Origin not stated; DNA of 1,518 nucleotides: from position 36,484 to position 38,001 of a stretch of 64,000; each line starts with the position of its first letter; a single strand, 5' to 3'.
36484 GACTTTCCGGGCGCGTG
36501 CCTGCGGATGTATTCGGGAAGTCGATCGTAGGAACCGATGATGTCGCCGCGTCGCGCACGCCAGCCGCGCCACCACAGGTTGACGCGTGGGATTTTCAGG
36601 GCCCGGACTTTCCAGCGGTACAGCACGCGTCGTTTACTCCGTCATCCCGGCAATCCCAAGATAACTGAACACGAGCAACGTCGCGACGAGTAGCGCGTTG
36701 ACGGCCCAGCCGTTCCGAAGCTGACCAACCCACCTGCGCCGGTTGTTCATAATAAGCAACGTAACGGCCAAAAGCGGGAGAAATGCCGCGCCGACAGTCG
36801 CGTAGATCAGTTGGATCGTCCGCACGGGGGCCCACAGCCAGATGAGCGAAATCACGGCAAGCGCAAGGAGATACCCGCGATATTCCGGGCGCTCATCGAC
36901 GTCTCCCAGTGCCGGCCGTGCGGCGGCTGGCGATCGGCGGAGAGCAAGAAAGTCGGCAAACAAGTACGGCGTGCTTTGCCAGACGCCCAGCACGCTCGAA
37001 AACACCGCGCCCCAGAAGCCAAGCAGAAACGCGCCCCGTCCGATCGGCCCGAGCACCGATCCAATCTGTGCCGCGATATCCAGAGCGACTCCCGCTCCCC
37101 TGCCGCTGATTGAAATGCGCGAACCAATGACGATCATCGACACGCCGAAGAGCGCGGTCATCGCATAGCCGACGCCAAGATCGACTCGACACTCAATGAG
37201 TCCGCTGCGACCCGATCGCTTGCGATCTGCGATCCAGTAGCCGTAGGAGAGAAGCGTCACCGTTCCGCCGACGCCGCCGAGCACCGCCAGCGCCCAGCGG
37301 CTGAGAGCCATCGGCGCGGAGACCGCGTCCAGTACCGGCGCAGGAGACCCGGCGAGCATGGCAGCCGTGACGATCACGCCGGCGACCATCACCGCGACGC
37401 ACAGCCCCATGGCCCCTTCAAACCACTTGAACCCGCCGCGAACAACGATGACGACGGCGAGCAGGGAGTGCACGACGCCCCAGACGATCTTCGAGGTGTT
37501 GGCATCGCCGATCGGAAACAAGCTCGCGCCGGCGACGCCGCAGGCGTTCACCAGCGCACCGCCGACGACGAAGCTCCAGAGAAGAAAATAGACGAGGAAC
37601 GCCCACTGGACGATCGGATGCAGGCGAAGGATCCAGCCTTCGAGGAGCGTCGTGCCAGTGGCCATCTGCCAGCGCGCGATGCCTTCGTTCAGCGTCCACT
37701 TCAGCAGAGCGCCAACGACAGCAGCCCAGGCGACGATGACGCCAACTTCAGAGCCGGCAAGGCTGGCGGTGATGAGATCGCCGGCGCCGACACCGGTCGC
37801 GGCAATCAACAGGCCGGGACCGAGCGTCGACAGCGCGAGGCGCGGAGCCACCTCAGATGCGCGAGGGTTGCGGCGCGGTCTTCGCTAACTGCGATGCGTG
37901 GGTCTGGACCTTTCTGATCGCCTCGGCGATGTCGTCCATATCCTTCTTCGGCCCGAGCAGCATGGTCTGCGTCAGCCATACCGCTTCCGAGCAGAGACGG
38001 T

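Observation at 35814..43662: Compact five-gene operon with Tat-exported 'cytoplasmic-type' enzymes behind a dehydrogenase-cytochrome c: candidate undescribed periplasmic pathway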

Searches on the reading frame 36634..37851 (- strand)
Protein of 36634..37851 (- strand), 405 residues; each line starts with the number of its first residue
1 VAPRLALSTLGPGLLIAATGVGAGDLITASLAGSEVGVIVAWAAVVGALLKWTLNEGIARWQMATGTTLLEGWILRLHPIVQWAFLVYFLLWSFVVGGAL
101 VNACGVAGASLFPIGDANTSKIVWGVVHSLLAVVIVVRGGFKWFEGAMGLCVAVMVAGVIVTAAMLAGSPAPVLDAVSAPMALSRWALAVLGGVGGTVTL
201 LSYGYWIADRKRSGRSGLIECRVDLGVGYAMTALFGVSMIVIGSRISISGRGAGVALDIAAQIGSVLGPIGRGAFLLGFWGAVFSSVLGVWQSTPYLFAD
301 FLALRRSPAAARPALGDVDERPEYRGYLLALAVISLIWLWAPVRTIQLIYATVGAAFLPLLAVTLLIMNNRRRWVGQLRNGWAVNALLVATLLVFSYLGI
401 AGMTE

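Call 4: search_protein_families(library=pfam, proteins=[window:36634-37851:-], max_evalue=0.01)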
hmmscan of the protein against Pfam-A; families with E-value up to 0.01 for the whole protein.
window:36634-37851:- (405 aa): 1 family
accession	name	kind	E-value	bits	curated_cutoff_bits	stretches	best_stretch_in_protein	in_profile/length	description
PF01566.24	Nramp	-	1.1e-17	64.6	29.8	1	28-381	3-356/357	Natural resistance-associated macrophage protein-like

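Call 5: search_protein_families(library=ncbifam, proteins=[window:36634-37851:-], max_evalue=0.01)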
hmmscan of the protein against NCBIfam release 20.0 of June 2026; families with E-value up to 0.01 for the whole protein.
window:36634-37851:- (405 aa): 1 family
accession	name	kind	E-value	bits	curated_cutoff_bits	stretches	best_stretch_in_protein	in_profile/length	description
NF037982.1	Nramp_1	equivalog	8.7e-30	104.2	50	2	11-210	1-203/404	Nramp family divalent metal transporter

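Call 31: search_solved_structures(query=window:36634-37851:-, max_evalue=1, show_alignments=2)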
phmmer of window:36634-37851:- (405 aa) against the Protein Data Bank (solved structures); distinct sequences matched with E-value up to 1: 7.
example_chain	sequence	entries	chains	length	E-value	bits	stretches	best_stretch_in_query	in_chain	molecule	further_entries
4qlh_A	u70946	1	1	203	0.0073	18.9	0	152-204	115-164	Protease, linker, Protease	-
3kt2_A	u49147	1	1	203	0.0073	18.9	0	152-205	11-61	Protease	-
1g6l_A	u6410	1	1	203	0.0074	18.8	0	152-205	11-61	HIV-1 PROTEASE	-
1hvc_A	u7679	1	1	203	0.049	16.1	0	152-204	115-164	HIV-1 PROTEASE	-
2rkf_A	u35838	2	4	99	0.19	14.2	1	152-205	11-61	PROTEASE RETROPEPSIN | Protease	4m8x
6i45_A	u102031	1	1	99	0.48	12.9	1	152-206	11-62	Protease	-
1axa_A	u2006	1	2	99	0.75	12.2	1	152-205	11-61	HIV-1 PROTEASE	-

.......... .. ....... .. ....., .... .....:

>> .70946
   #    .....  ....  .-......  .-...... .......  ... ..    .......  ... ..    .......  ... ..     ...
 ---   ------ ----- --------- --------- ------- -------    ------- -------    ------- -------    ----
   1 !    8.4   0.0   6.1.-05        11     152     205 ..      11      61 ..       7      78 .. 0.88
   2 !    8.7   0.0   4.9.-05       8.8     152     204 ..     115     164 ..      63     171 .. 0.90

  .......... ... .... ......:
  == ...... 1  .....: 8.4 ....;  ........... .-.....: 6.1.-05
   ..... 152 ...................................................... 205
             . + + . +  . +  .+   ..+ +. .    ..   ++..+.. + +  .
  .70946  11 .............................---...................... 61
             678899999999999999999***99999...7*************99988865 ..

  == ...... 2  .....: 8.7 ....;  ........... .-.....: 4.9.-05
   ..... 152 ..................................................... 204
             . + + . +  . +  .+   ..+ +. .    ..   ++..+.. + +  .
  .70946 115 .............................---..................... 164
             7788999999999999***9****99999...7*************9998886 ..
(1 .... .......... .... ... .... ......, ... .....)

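Call 33: find_homologous_proteins(query=window:36634-37851:-, max_evalue=0.00001)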
Query window:36634-37851:- (405 aa): 4040 proteins with E <= 0.00001 among 8000 candidates; the best 120 are listed.
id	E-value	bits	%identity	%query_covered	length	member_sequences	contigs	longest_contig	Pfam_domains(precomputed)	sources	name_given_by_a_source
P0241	6.5e-247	838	98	100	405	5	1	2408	PF01566.26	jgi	jgi:Mn2+/Fe2+ NRAMP family transporter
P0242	3.7e-235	799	93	100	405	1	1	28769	PF01566.26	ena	-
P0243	2.9e-230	783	92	100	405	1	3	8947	PF01566.26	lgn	-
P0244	3.3e-229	779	92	100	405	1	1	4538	PF01566.26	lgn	-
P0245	5.3e-226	769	87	100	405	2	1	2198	PF01566.26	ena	-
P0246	7.9e-218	742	86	100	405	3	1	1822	PF01566.26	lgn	-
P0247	6.7e-217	739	86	100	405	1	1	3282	PF01566.26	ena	-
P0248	8.5e-217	738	87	100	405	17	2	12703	PF01566.26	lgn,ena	-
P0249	3.4e-213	726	83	100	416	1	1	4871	PF01566.26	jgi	jgi:Mn2+/Fe2+ NRAMP family transporter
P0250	5.9e-211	719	84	99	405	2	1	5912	PF01566.26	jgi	jgi:Mn2+/Fe2+ NRAMP family transporter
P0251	7.5e-209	712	82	99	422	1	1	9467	PF01566.26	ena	-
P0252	1.6e-199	681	80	99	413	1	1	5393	PF01566.26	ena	-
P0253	1.5e-190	652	77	100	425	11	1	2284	PF01566.26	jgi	jgi:Mn2+/Fe2+ NRAMP family transporter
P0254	1.0e-189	649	75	100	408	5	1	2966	PF01566.26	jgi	jgi:Mn2+/Fe2+ NRAMP family transporter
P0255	6.5e-189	647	74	100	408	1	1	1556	PF01566.26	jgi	jgi:Mn2+/Fe2+ NRAMP family transporter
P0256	4.9e-188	644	75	99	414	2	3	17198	PF01566.26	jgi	jgi:Mn2+/Fe2+ NRAMP family transporter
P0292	1.9e-138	480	56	97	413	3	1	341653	PF01566.26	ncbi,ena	-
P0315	3.3e-136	473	60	100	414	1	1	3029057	PF01566.26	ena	-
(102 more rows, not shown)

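Call 34: find_encoding_contigs(protein=P0256, flank=7000, max_places=2)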
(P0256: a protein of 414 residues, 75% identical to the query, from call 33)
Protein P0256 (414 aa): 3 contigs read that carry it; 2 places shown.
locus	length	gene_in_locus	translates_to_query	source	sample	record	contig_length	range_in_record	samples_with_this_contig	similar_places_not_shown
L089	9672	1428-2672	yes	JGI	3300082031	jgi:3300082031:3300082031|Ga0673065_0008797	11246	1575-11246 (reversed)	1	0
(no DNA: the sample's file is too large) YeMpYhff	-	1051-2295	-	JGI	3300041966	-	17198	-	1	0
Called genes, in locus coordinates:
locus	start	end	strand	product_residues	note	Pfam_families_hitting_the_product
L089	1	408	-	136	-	?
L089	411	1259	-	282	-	-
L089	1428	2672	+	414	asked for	PF01566:Nramp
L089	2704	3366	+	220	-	-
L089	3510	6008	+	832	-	PF12704:MacB_PCD, PF02687:FtsX, PF12704:MacB_PCD, PF02687:FtsX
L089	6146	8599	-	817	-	PF12704:MacB_PCD, PF02687:FtsX, PF12704:MacB_PCD, PF02687:FtsX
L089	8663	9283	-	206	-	-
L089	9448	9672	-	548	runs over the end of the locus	PF02687:FtsX, PF12704:MacB_PCD, PF02687:FtsX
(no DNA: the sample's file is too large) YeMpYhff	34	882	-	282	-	-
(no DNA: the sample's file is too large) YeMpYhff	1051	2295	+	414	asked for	PF01566:Nramp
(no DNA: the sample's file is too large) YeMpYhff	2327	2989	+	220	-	-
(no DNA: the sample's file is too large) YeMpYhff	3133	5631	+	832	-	PF12704:MacB_PCD, PF02687:FtsX, PF12704:MacB_PCD, PF02687:FtsX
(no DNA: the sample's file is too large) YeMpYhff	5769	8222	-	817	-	PF12704:MacB_PCD, PF02687:FtsX, PF12704:MacB_PCD, PF02687:FtsX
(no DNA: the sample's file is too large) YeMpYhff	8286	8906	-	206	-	-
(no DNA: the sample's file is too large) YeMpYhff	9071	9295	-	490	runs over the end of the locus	PF12704:MacB_PCD, PF02687:FtsX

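Call 35: find_encoding_contigs(protein=P0315, flank=7000, max_places=2)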
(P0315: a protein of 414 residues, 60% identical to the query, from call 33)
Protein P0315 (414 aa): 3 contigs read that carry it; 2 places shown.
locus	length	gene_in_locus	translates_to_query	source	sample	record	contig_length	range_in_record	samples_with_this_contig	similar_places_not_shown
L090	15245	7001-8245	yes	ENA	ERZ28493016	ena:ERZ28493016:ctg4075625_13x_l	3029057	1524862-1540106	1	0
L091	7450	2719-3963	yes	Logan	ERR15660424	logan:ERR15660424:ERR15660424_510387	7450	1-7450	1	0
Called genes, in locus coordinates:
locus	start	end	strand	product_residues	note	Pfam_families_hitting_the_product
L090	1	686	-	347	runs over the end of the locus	PF01408:GFO_IDH_MocA, PF22725:GFO_IDH_MocA_C3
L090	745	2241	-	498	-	PF00370:FGGY_N, PF02782:FGGY_C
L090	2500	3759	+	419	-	PF01408:GFO_IDH_MocA, PF19051:GFO_IDH_MocA_C2, PF22725:GFO_IDH_MocA_C3 (faint)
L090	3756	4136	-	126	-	-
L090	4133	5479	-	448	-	PF01408:GFO_IDH_MocA, PF19051:GFO_IDH_MocA_C2, PF02894:GFO_IDH_MocA_C, PF22725:GFO_IDH_MocA_C3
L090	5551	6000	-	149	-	-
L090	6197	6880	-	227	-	PF02527:GidB, PF05175:MTS (weak)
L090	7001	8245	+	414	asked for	PF01566:Nramp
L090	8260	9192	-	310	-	PF01261:AP_endonuc_2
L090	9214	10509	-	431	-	PF02403:Seryl_tRNA_N, PF00587:tRNA-synt_2b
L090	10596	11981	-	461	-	PF01546:Peptidase_M20, PF07687:M20_dimer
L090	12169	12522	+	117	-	PF02617:ClpS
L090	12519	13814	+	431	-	PF00919:UPF0004, PF04055:Radical_SAM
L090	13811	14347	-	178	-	-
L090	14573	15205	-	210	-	-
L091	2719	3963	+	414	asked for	PF01566:Nramp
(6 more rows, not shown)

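Call 36: find_encoding_contigs(protein=P0292, flank=7000, max_places=2)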
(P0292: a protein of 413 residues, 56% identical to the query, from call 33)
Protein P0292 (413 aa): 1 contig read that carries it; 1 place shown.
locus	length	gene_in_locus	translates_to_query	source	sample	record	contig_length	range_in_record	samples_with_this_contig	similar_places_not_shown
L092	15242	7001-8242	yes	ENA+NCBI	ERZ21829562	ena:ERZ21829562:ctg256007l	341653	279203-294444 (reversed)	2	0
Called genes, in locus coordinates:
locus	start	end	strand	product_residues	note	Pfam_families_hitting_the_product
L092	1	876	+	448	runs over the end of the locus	PF01833:TIG (faint)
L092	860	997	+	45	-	-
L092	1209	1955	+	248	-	PF03544:TonB_C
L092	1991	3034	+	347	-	PF13411:MerR_1 (weak), PF04255:DUF433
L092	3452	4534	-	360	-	PF00156:Pribosyltran (weak)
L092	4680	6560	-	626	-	PF13230:GATase_4 (weak), PF13522:GATase_6, PF13537:GATase_7, PF01380:SIS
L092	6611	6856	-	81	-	PF02700:PurS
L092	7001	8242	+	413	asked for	PF01566:Nramp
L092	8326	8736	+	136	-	-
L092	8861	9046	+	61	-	-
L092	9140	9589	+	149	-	-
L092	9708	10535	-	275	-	PF02540:NAD_synthase (faint)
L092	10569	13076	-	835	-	PF00521:DNA_topoisoIV, PF03989:DNA_gyraseA_C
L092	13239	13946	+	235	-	PF00215:OMPdecase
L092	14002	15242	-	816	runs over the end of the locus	PF02518:HATPase_c, PF00204:DNA_gyraseB, PF01751:Toprim, PF21249:GyrB_hook (weak), PF00986:DNA_gyraseB_C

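Call 52: search_protein_families(library=pfam, proteins=[L089:2704-3366:+], max_evalue=0.001)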
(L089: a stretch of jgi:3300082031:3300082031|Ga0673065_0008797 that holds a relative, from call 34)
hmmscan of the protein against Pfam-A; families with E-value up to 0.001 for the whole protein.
L089:2704-3366:+ (220 aa): 1 family
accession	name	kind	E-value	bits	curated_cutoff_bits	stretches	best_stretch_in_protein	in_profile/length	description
PF13548.11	DUF4126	-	1.2e-05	25.5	27.5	1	10-117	2-109/175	Domain of unknown function (DUF4126)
